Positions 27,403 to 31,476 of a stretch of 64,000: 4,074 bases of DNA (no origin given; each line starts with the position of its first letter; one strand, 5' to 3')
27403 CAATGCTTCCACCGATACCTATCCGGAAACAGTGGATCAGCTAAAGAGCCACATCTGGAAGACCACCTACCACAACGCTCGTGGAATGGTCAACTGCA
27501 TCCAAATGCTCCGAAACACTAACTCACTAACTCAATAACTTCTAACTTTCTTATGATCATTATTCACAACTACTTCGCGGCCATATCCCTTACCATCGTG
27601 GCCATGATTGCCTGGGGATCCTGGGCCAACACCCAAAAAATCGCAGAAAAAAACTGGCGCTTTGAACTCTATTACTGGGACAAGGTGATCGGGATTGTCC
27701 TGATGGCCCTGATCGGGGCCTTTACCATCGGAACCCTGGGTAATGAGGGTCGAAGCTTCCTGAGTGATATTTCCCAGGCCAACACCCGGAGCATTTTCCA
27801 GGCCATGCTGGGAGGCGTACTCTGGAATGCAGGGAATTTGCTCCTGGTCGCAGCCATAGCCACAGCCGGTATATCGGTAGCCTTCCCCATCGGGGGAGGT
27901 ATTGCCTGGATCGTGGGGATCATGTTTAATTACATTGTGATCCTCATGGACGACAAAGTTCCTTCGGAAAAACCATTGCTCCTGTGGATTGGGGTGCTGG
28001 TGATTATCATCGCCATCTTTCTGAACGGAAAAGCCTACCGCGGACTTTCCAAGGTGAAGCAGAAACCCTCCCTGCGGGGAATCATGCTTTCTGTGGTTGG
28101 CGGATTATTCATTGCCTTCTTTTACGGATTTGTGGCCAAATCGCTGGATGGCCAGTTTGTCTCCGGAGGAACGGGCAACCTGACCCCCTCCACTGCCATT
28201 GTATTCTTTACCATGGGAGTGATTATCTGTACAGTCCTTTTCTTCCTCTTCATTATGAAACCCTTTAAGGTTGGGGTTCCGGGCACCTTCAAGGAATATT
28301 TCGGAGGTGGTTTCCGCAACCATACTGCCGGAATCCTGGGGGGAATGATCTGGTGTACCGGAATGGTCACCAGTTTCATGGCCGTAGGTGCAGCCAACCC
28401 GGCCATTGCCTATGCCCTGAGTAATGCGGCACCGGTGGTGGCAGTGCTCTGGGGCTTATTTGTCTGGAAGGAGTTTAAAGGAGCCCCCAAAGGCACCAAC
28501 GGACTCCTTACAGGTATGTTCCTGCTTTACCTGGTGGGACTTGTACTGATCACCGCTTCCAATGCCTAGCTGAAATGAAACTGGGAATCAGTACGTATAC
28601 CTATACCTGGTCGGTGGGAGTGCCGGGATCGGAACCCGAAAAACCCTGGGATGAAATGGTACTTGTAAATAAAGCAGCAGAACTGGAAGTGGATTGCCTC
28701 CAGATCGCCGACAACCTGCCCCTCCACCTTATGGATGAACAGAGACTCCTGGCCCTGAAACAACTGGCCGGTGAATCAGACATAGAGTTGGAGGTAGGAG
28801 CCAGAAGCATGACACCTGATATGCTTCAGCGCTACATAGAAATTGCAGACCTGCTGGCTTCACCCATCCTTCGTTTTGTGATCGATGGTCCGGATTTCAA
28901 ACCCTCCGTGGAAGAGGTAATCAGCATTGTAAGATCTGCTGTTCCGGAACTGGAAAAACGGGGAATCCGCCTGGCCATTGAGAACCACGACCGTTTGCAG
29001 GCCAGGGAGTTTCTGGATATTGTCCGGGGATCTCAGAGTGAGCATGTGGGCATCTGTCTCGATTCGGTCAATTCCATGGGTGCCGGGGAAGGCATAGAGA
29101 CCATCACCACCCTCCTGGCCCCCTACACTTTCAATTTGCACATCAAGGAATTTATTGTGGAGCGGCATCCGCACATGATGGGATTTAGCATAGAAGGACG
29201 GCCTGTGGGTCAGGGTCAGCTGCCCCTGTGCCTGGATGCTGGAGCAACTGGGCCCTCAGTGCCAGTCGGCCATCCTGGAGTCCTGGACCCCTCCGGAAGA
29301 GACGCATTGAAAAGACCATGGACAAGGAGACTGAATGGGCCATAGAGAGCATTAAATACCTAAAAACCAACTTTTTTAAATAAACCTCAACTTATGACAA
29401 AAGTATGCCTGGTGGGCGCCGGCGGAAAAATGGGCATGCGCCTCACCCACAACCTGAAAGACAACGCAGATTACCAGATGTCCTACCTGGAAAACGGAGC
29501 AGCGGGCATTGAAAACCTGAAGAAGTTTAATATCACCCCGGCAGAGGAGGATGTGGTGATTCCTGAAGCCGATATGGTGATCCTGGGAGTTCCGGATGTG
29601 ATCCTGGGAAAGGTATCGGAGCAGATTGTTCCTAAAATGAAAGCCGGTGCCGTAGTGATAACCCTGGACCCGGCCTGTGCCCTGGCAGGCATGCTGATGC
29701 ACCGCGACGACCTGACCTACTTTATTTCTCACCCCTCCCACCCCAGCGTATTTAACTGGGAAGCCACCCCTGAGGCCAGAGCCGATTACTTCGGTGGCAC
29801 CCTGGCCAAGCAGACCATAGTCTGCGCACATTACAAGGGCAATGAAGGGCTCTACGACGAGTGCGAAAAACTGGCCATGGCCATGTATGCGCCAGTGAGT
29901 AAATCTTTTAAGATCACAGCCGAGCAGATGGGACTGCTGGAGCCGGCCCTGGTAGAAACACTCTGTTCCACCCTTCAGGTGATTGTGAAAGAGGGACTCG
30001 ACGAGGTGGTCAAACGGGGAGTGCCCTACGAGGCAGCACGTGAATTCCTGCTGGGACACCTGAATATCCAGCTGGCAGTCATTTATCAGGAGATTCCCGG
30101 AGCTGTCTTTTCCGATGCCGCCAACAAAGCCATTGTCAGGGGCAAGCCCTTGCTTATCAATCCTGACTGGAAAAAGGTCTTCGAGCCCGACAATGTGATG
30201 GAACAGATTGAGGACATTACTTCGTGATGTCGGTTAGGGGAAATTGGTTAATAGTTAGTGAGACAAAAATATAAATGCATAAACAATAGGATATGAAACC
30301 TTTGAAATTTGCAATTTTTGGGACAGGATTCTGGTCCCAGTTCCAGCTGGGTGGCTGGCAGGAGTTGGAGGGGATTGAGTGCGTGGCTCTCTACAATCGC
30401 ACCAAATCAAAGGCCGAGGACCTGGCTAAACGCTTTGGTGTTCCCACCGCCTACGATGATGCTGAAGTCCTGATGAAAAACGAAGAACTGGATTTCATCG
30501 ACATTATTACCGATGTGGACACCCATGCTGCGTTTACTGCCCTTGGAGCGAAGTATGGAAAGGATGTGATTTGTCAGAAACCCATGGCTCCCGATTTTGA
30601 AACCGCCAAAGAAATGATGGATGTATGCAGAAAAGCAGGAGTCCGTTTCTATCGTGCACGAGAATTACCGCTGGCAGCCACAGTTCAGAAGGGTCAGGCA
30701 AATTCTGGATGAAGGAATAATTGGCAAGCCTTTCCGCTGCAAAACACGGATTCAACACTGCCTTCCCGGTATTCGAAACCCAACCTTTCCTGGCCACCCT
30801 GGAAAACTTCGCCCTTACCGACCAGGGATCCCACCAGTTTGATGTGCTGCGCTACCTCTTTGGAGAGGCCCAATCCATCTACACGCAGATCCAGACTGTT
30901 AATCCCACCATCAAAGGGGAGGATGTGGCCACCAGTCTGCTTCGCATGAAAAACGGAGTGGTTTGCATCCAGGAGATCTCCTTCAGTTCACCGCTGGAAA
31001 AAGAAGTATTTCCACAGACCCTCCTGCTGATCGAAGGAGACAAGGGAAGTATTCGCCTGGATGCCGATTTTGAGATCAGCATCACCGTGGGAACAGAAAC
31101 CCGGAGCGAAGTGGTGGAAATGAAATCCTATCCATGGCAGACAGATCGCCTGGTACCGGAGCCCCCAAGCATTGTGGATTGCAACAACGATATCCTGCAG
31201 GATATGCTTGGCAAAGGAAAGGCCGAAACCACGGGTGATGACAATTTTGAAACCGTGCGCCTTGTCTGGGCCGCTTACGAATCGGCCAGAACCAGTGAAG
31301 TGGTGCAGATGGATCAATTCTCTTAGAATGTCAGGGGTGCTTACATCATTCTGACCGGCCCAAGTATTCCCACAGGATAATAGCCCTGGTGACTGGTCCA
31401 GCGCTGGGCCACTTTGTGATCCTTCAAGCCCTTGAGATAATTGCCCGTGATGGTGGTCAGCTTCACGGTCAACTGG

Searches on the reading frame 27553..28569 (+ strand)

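Call 9: search_protein_families(library=pfam, proteins=[window:27553-28569:+], max_evalue=0.001)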
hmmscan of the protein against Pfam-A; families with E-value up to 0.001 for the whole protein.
window:27553-28569:+ (338 aa): 3 families
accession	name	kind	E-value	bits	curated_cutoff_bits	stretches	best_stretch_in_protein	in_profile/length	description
PF07168.17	Ureide_permease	-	8e-22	77.9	27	2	41-159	2-118/359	Ureide permease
PF06800.18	Sugar_transport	-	7.3e-10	39.1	26.3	1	69-332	43-276/280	Sugar transport protein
PF07857.17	TMEM144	-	2.7e-08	33.6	26.2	1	257-337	253-332/332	Transmembrane family, TMEM144 of transporters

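Call 81: search_protein_families(library=ncbifam, proteins=[window:27553-28569:+], max_evalue=0.00001)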
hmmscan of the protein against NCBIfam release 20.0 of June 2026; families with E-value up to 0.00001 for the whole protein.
window:27553-28569:+ (338 aa): 2 families
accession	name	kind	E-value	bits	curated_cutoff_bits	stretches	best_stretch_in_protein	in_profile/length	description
NF010022.0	PRK13499.1-2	equivalog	1.1e-09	38.2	369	1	11-333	7-335/338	L-rhamnose/proton symporter RhaT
TIGR00776.1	RhaT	subfamily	1e-06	28.1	319.6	0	13-323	5-277/290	RhaT/GlcU family sugar-proton symporter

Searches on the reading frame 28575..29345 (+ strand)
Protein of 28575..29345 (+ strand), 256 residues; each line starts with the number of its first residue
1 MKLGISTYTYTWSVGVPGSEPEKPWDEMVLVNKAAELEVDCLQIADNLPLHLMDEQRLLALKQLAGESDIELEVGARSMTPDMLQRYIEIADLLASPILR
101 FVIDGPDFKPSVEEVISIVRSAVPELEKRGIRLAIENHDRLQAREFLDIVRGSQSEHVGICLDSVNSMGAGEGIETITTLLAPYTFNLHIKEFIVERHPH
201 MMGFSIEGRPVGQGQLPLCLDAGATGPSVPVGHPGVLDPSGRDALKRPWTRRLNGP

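Call 9: search_protein_families(library=pfam, proteins=[window:28575-29345:+], max_evalue=0.001)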
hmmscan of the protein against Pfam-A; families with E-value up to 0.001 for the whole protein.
window:28575-29345:+ (256 aa): 1 family
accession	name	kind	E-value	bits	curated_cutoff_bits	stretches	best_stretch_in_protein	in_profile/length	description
PF01261.30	AP_endonuc_2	-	1.4e-12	48.3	31.1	1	82-216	68-207/249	Xylose isomerase-like TIM barrel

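Call 81: search_protein_families(library=ncbifam, proteins=[window:28575-29345:+], max_evalue=0.00001)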
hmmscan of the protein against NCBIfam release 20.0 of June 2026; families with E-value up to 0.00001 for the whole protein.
window:28575-29345:+ (256 aa): 0 families

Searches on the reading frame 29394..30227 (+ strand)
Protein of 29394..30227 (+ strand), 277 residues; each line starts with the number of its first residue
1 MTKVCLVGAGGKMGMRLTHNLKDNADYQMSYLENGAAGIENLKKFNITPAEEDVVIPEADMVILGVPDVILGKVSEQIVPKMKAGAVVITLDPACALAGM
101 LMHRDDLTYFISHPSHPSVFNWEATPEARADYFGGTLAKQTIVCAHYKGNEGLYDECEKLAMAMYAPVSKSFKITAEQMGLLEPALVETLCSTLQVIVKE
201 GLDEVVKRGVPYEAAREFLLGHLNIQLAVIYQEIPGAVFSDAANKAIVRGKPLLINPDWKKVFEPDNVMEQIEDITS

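Call 9: search_protein_families(library=pfam, proteins=[window:29394-30227:+], max_evalue=0.001)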
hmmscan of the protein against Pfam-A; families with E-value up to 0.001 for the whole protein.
window:29394-30227:+ (277 aa): 2 families
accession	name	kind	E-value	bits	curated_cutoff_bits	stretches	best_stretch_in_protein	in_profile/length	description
PF16896.10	PGDH_C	-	5.8e-58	195.7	25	1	121-276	1-155/155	Phosphogluconate dehydrogenase (decarboxylating) C-term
PF07991.19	KARI_N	-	0.00037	20.6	20.6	1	3-89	6-92/165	Acetohydroxy acid isomeroreductase, NADPH-binding domain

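Call 81: search_protein_families(library=ncbifam, proteins=[window:29394-30227:+], max_evalue=0.00001)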
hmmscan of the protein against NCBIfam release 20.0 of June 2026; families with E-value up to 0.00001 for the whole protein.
window:29394-30227:+ (277 aa): 1 family
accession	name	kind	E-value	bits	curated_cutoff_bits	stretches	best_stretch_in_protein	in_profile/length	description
NF006411.0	PRK08655.1-5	equivalog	3.5e-08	32.7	464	1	2-91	3-91/443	prephenate dehydrogenase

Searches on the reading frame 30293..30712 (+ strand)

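Call 9: search_protein_families(library=pfam, proteins=[window:30293-30712:+], max_evalue=0.001)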
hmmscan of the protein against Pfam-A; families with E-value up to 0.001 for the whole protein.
window:30293-30712:+ (139 aa): 1 family
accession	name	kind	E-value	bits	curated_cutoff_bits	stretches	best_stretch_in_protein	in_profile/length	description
PF01408.29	GFO_IDH_MocA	-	4e-23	82.8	24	1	4-119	1-116/120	Oxidoreductase family, NAD-binding Rossmann fold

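Call 81: search_protein_families(library=ncbifam, proteins=[window:30293-30712:+], max_evalue=0.00001)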
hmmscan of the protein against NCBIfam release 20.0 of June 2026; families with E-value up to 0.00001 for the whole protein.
window:30293-30712:+ (139 aa): 6 families
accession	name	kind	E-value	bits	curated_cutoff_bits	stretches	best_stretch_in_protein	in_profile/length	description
TIGR04380.1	myo_inos_iolG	equivalog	2.1e-14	53.2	355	1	4-119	2-118/330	inositol 2-dehydrogenase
NF052479.1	LevoglcsnDh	equivalog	4.5e-14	51.9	650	1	35-119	43-127/386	levoglucosan dehydrogenase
NF041392.1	XylDh_Gfo6_Halo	equivalog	7e-14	51.4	350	1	3-121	16-138/350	D-xylose 1-dehydrogenase Gfo6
NF040723.1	UDP-GlcNAcDh_Arch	equivalog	3.1e-11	43.3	450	1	4-118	1-113/302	UDP-N-acetylglucosamine 3-dehydrogenase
NF052679.1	InsChiInosDhIolG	equivalog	1.4e-07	30.8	540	1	4-118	3-119/343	bifunctional inositol 2-dehydrogenase/D-chiro-inositol 1-dehydrogenase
NF007574.0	PRK10206.1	equivalog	1.8e-06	27.3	352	1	33-118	33-118/345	oxidoreductase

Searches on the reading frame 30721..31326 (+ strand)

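Call 9: search_protein_families(library=pfam, proteins=[window:30721-31326:+], max_evalue=0.001)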
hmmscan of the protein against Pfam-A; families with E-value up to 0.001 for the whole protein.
window:30721-31326:+ (201 aa): 2 families
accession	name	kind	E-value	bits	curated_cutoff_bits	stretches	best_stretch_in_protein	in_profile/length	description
PF22725.1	GFO_IDH_MocA_C3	-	3.6e-15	56.5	27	1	28-112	42-124/124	GFO/IDH/MocA C-terminal domain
PF02894.22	GFO_IDH_MocA_C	-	4.6e-14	53.2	22.9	1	31-196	42-217/218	Oxidoreductase family, C-terminal alpha/beta domain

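Call 81: search_protein_families(library=ncbifam, proteins=[window:30721-31326:+], max_evalue=0.00001)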
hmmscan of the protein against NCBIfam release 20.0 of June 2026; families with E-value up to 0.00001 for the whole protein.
window:30721-31326:+ (201 aa): 1 family
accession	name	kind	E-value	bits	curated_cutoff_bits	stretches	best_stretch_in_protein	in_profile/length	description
TIGR04380.1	myo_inos_iolG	equivalog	8.9e-07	28.1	355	1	33-195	171-329/330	inositol 2-dehydrogenase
